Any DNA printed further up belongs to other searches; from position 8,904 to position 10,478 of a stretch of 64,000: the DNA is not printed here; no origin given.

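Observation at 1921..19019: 17-kb catabolic island combining lactam/hydantoin ring-opening with methylcitrate-type C-C chemistry; substrate unknown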

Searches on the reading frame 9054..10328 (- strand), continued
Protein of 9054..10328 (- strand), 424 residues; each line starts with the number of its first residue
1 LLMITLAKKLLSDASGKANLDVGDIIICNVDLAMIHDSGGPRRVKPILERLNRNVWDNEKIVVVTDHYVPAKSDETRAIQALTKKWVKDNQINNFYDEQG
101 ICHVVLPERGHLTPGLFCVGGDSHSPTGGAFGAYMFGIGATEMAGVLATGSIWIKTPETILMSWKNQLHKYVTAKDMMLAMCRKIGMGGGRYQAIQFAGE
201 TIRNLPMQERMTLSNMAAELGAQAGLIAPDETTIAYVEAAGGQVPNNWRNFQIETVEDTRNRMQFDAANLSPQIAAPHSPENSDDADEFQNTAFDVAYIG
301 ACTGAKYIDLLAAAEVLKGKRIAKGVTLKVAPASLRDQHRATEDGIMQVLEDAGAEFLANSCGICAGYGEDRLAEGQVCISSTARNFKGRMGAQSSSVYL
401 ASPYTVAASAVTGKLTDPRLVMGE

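Call 37: search_protein_families(library=pfam, proteins=[L013:3671-5149:-, L013:5035-6042:-, L013:8138-9067:-, L013:9064-10077:-, L013:12659-13339:+, L013:13383-14342:+, L013:14270-15310:-, L013:15174-15926:+, L013:15988-16620:+, L013:16656-17870:+], max_evalue=0.00001)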
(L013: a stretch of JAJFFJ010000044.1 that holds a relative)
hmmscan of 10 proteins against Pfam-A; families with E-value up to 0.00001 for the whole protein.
L013:3671-5149:- (492 aa): 0 families

L013:5035-6042:- (335 aa): 0 families

L013:8138-9067:- (309 aa): 3 families
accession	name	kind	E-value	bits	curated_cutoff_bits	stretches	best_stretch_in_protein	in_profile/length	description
PF13602.12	ADH_zinc_N_2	-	1.8e-23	84.4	27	1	187-306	1-134/134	Zinc-binding dehydrogenase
PF08240.17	ADH_N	-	4.6e-18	65.8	23.5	1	27-115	2-104/104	Alcohol dehydrogenase GroES-like domain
PF00107.32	ADH_zinc_N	-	1.5e-14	54.5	31.8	1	156-237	1-90/129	Zinc-binding dehydrogenase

L013:9064-10077:- (337 aa): 0 families

L013:12659-13339:+ (226 aa): 1 family
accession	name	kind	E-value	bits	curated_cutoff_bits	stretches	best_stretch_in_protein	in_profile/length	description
PF00857.26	Isochorismatase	-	2e-27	96.8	27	1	32-202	2-164/175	Isochorismatase domain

L013:13383-14342:+ (319 aa): 1 family
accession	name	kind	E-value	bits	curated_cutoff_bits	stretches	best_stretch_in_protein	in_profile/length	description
PF01522.26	Polysacc_deac_1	-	1.1e-08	35.5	23.1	1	68-178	14-123/124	Polysaccharide deacetylase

L013:14270-15310:- (346 aa): 0 families

L013:15174-15926:+ (250 aa): 5 families
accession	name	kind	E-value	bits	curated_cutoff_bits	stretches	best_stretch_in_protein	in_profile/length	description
PF02798.26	GST_N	-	7.1e-14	52.3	20.9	1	53-123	1-75/76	Glutathione S-transferase, N-terminal domain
PF13409.12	GST_N_2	-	1.1e-12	48.8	25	1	65-124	5-69/70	Glutathione S-transferase, N-terminal domain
PF13417.12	GST_N_3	-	4.4e-11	43.4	22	1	67-128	12-73/75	Glutathione S-transferase, N-terminal domain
PF13410.11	GST_C_2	-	1.7e-07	31.7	24.9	1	179-239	5-69/69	Glutathione S-transferase, C-terminal domain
PF00043.30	GST_C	-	3.7e-06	27.5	20.7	1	170-244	16-93/93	Glutathione S-transferase, C-terminal domain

L013:15988-16620:+ (210 aa): 3 families
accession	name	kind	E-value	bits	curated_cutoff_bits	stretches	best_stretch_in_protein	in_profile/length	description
PF13417.12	GST_N_3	-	1.7e-11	44.7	22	1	20-84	10-74/75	Glutathione S-transferase, N-terminal domain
PF13409.12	GST_N_2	-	2.1e-09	38.3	25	1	20-79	5-69/70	Glutathione S-transferase, N-terminal domain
PF02798.26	GST_N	-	1e-08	35.8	20.9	1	8-78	1-75/76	Glutathione S-transferase, N-terminal domain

L013:16656-17870:+ (404 aa): 1 family
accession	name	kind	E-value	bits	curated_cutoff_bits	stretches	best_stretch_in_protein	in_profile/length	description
PF00211.25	Guanylate_cyc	-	2e-13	50.8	21.9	1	225-396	9-175/183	Adenylate and Guanylate cyclase catalytic domain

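Call 39: search_protein_families(library=ncbifam, proteins=[L018:192-1577:-, L018:2662-4113:-, L018:4110-5048:-, L015:7371-8852:+, L013:13383-14342:+, L013:12659-13339:+, L018:1691-2632:+, L017:353-1225:-, L017:1948-3246:-, L010:18981-20216:+], max_evalue=1e-8)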
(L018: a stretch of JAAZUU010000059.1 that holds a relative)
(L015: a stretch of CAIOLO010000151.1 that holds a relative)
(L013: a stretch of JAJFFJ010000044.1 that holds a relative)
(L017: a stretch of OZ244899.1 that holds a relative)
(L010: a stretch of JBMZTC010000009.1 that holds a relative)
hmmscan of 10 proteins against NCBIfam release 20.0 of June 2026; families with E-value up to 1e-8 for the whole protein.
L018:192-1577:- (461 aa): 42 families (the best 25 are shown)
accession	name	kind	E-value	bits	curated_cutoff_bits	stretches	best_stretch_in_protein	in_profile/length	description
TIGR03178.1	allantoinase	equivalog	8.6e-79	265.4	357.85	1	6-451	1-436/441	allantoinase AllB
NF004839.0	PRK06189.1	equivalog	1.1e-75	255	631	1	6-448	4-439/451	allantoinase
TIGR02033.1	D-hydantoinase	equivalog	1e-67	229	393.25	1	22-458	15-454/454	dihydropyrimidinase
NF009941.0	PRK13404.1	subfamily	3.6e-67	227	647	1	20-459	18-462/478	dihydropyrimidinase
NF058539.1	ergo_uti2_ErtD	equivalog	2.5e-60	204.6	650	1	23-457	18-446/449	hydantoin-5-propionate amidohydrolase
NF058538.1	ergo_util_ErtD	equivalog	2.6e-60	204.5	600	1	23-456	18-444/446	hydantoin-5-propionate amidohydrolase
TIGR00857.1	pyrC_multi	subfamily_domain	9.8e-60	202.6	279.05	1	24-442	6-411/412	dihydroorotase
NF006559.0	PRK09060.1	equivalog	1.9e-59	201.2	482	1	2-452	2-434/444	dihydroorotase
NF005960.0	PRK08044.1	equivalog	5.8e-59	200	688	1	6-440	4-433/453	allantoinase AllB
NF002668.0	PRK02382.1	equivalog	2.2e-56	191.5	452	1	23-446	13-417/436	dihydroorotase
NF005751.0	PRK07575.1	equivalog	9.4e-47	159.5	529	1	6-452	4-432/440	dihydroorotase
NF006688.0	PRK09236.1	equivalog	6.3e-45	153.8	535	1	23-451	19-437/444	dihydroorotase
NF006836.0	PRK09357.1-1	equivalog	3.7e-44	151.1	538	1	21-446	14-430/432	dihydroorotase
NF006841.0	PRK09357.2-2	equivalog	2.1e-41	142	640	1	224-441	200-418/421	dihydroorotase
NF006837.0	PRK09357.1-2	equivalog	1e-39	136.3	575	1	227-442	208-424/428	dihydroorotase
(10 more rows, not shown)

L018:2662-4113:- (483 aa): 36 families (the best 25 are shown)
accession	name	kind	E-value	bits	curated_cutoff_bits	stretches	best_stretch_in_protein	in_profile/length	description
NF009941.0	PRK13404.1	subfamily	2.1e-213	709.3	647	1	2-465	1-469/478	dihydropyrimidinase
TIGR02033.1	D-hydantoinase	equivalog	1.1e-158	528.9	393.25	1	8-457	2-454/454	dihydropyrimidinase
NF004839.0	PRK06189.1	equivalog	3.9e-76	256.5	631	1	3-458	1-448/451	allantoinase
TIGR03178.1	allantoinase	equivalog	6.1e-74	249.4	357.85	1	6-456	1-440/441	allantoinase AllB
NF002668.0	PRK02382.1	equivalog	6.5e-68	229.4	452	1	18-457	9-428/436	dihydroorotase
NF058539.1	ergo_uti2_ErtD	equivalog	1.4e-67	228.5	650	1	11-457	7-447/449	hydantoin-5-propionate amidohydrolase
NF005960.0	PRK08044.1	equivalog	2.2e-63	214.5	688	1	3-457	1-450/453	allantoinase AllB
NF006559.0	PRK09060.1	equivalog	3.7e-59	200.2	482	1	1-456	1-437/444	dihydroorotase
TIGR00857.1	pyrC_multi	subfamily_domain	1.4e-58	198.9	279.05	1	21-442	4-411/412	dihydroorotase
NF058538.1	ergo_util_ErtD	equivalog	7.8e-57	193.1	600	1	8-456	4-445/446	hydantoin-5-propionate amidohydrolase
NF005751.0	PRK07575.1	equivalog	1.2e-54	185.4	529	1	6-446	4-426/440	dihydroorotase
NF006836.0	PRK09357.1-1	equivalog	1.6e-43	149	538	1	22-445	16-429/432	dihydroorotase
NF003271.0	PRK04250.1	equivalog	2.5e-43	148.3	405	1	11-449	7-397/407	dihydroorotase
NF006837.0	PRK09357.1-2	equivalog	5.1e-42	143.9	575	1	8-440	4-422/428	dihydroorotase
NF006841.0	PRK09357.2-2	equivalog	6.5e-42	143.7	640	1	14-439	10-416/421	dihydroorotase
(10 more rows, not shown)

L018:4110-5048:- (312 aa): 7 families
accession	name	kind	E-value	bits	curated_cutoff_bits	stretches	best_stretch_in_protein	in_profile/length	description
TIGR03381.1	agmatine_aguB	equivalog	8.2e-31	107.4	410.25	1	17-297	11-278/279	N-carbamoylputrescine amidase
NF040852.1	nitrile_Arch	equivalog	1e-23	83.8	500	1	19-295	14-260/262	nitrilase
NF010588.0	PRK13981.1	equivalog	2.7e-16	59.1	479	1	22-278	21-251/546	NAD+ synthase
NF009803.0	PRK13287.1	equivalog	2.1e-14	53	406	1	16-268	29-254/333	formamidase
NF033621.1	de_GSH_amidase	exception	1.3e-13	50.9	355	1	20-270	13-234/260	deaminated glutathione amidase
TIGR00546.1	lnt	equivalog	1.1e-09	37.9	132.9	1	19-186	179-342/395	apolipoprotein N-acyltransferase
NF009802.0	PRK13286.1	equivalog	3.7e-09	36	427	1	36-258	49-245/345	aliphatic amidase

L015:7371-8852:+ (493 aa): 34 families (the best 25 are shown)
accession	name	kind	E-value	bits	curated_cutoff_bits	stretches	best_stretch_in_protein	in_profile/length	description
TIGR03178.1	allantoinase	equivalog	3.1e-71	240.5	357.85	1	6-485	1-440/441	allantoinase AllB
NF004839.0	PRK06189.1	equivalog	1.5e-61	208.5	631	1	5-487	3-448/451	allantoinase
NF058539.1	ergo_uti2_ErtD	equivalog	4.9e-60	203.7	650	2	210-484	173-445/449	hydantoin-5-propionate amidohydrolase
NF002668.0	PRK02382.1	equivalog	6.3e-54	183.3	452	2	210-476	166-417/436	dihydroorotase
NF005960.0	PRK08044.1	equivalog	6.8e-53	180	688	1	5-484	3-448/453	allantoinase AllB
TIGR02033.1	D-hydantoinase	equivalog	8.5e-52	176.6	393.25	2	214-486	179-454/454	dihydropyrimidinase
TIGR00857.1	pyrC_multi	subfamily_domain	2.4e-50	171.7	279.05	1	209-472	158-411/412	dihydroorotase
NF058538.1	ergo_util_ErtD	equivalog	1.7e-48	165.6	600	1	200-485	162-445/446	hydantoin-5-propionate amidohydrolase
NF006559.0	PRK09060.1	equivalog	5.8e-47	160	482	1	2-485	2-437/444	dihydroorotase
NF005751.0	PRK07575.1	equivalog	2.2e-46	158.2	529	1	6-484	4-434/440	dihydroorotase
NF009941.0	PRK13404.1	subfamily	8.6e-45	153.3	647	2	214-488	182-463/478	dihydropyrimidinase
NF006688.0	PRK09236.1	equivalog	5.6e-41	140.8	535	2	213-485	174-441/444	dihydroorotase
NF006836.0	PRK09357.1-1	equivalog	1.8e-35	122.5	538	1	270-476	227-430/432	dihydroorotase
NF006844.0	PRK09357.2-5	equivalog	2.6e-35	122.2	701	1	212-471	175-421/422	dihydroorotase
NF006839.0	PRK09357.1-4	equivalog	4.2e-34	117.9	576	2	260-471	216-421/422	dihydroorotase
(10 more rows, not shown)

L013:13383-14342:+ (319 aa): 1 family
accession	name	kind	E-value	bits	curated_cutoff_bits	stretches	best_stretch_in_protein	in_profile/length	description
TIGR03212.1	uraD_N-term-dom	equivalog_domain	1.2e-34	119.7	424.6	1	68-296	72-295/297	allantoinase PuuE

L013:12659-13339:+ (226 aa): 1 family
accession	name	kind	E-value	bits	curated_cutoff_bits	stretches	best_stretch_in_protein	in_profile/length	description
NF008517.0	PRK11440.1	equivalog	7.9e-11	42.2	195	1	32-209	10-179/188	hydrolase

L018:1691-2632:+ (313 aa): 8 families
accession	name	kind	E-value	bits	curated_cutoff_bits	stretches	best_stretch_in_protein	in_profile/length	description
TIGR02317.1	prpB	equivalog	3.9e-88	295.4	354.4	1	29-309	2-278/285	methylisocitrate lyase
NF008455.0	PRK11320.1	equivalog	3.3e-77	259.6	353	1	30-309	9-285/295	methylisocitrate lyase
TIGR02319.1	CPEP_Pphonmut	equivalog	6.4e-62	209.4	420.05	1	28-284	4-260/294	carboxyvinyl-carboxyphosphonate phosphorylmutase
TIGR02320.1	PEP_mutase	equivalog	1.3e-42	145.8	319.55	1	34-300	3-282/284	phosphoenolpyruvate mutase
TIGR02321.1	Pphn_pyruv_hyd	equivalog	8.4e-30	103.9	374.4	1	45-310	20-288/290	phosphonopyruvate hydrolase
TIGR01346.1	isocit_lyase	equivalog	9.9e-19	67.1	275.9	1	102-203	151-255/527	isocitrate lyase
NF011645.0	PRK15063.1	equivalog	2.2e-16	59.7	562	1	101-198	147-248/430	isocitrate lyase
NF005074.0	PRK06498.1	equivalog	1.7e-13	50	446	1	102-184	179-265/531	isocitrate lyase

L017:353-1225:- (290 aa): 2 families
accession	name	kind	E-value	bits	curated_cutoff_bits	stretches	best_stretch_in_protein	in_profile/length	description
TIGR02990.1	ectoine_eutA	equivalog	2.9e-18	66.3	318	1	148-287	99-237/239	ectoine utilization protein EutA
NF052327.1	arylmal_decarb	equivalog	2.1e-12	47.2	225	1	122-287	64-230/231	arylmalonate decarboxylase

L017:1948-3246:- (432 aa): 52 families (the best 25 are shown)
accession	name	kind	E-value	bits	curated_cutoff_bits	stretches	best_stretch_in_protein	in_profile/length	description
NF006002.0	PRK08132.1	subfamily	1e-60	205.7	416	1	24-378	15-367/552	FAD-dependent oxidoreductase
NF004832.0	PRK06184.1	subfamily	6.6e-56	190.1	476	1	33-395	5-361/506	hypothetical protein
NF004829.0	PRK06183.1-3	subfamily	1.3e-55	189.1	390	1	33-412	7-387/520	bifunctional 3-(3-hydroxy-phenyl)propionate/3-hydroxycinnamic acid hydroxylase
NF004780.0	PRK06126.1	subfamily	9.3e-54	182.6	445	1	28-396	2-387/552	hypothetical protein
NF033145.1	rif_monoox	equivalog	7.3e-51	173.5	800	1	37-392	3-349/472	rifampin monooxygenase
NF006092.0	PRK08244.1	equivalog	6.8e-49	166.8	644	1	36-382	4-342/494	monooxygenase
NF004831.0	PRK06183.1-5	equivalog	9.6e-49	166.3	546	1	35-379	9-348/568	bifunctional 3-(3-hydroxy-phenyl)propionate/3-hydroxycinnamic acid hydroxylase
NF005303.0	PRK06834.1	subfamily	7.6e-44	150.1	625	1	34-381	3-333/488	hypothetical protein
NF004828.0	PRK06183.1-2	equivalog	2.8e-41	141.5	853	1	29-382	7-352/568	bifunctional 3-(3-hydroxy-phenyl)propionate/3-hydroxycinnamic acid hydroxylase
NF046068.1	AkvoneHdxseDnrF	equivalog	2e-38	132.5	650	1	37-386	1-362/439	aklavinone 12-hydroxylase DnrF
NF046069.1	AkvoneHdxseRdmE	equivalog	3.1e-37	128.6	700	1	37-386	1-363/521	aklavinone 12-hydroxylase RdmE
NF004827.0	PRK06183.1-1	equivalog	1.2e-36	126.3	966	1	33-376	14-352/554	bifunctional 3-(3-hydroxy-phenyl)propionate/3-hydroxycinnamic acid hydroxylase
NF004830.0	PRK06183.1-4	equivalog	2.5e-36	125.2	1135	1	36-377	20-356/617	bifunctional 3-(3-hydroxy-phenyl)propionate/3-hydroxycinnamic acid hydroxylase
NF000343.1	rif_mono_Iri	exception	1.9e-31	109.6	950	1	37-378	4-337/479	rifampin monooxygenase Iri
NF005531.0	PRK07190.1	equivalog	8.4e-30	103.9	530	1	35-378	6-341/487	FAD-binding protein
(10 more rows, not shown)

L010:18981-20216:+ (411 aa): 12 families
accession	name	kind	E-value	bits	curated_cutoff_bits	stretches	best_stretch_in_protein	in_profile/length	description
NF011174.0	PRK14576.1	subfamily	1.6e-60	205.1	487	1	7-408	14-401/405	putative endopeptidase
NF011173.0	PRK14575.1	equivalog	7.5e-53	179.9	850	1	11-409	18-403/406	putative peptidase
NF011720.0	PRK15173.1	subfamily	5.9e-48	163.6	420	1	129-409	59-340/343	peptidase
NF040821.1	dipep_PepQ_Arch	equivalog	1.1e-30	106.9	630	1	164-401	102-338/346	Xaa-Pro dipeptidase PepQ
NF007310.0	PRK09795.1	equivalog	2.4e-27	95.7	393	1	148-406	92-353/361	aminopeptidase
TIGR00500.1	met_pdase_I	equivalog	9e-18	64.7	171.35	1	186-374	3-200/247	type I methionyl aminopeptidase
NF038259.1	ectoine_DoeA_2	exception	4.6e-17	61.8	575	1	127-408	92-383/386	ectoine hydrolase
TIGR02993.1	ectoine_eutD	equivalog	3.2e-14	52.9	613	1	134-408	104-387/391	ectoine hydrolase DoeA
NF008970.0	PRK12318.1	equivalog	2.6e-13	49.9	267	1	257-374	124-241/291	methionyl aminopeptidase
NF008131.0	PRK10879.1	equivalog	5.3e-13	48.5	465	1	172-401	159-417/438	Xaa-Pro aminopeptidase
NF043017.1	DimsulpropLyDddP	equivalog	5.9e-11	41.8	600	1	171-407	190-439/443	dimethylsulfonioproprionate lyase DddP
TIGR00501.1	met_pdase_II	equivalog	2.2e-09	37.3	222.65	1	197-391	10-204/295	type II methionyl aminopeptidase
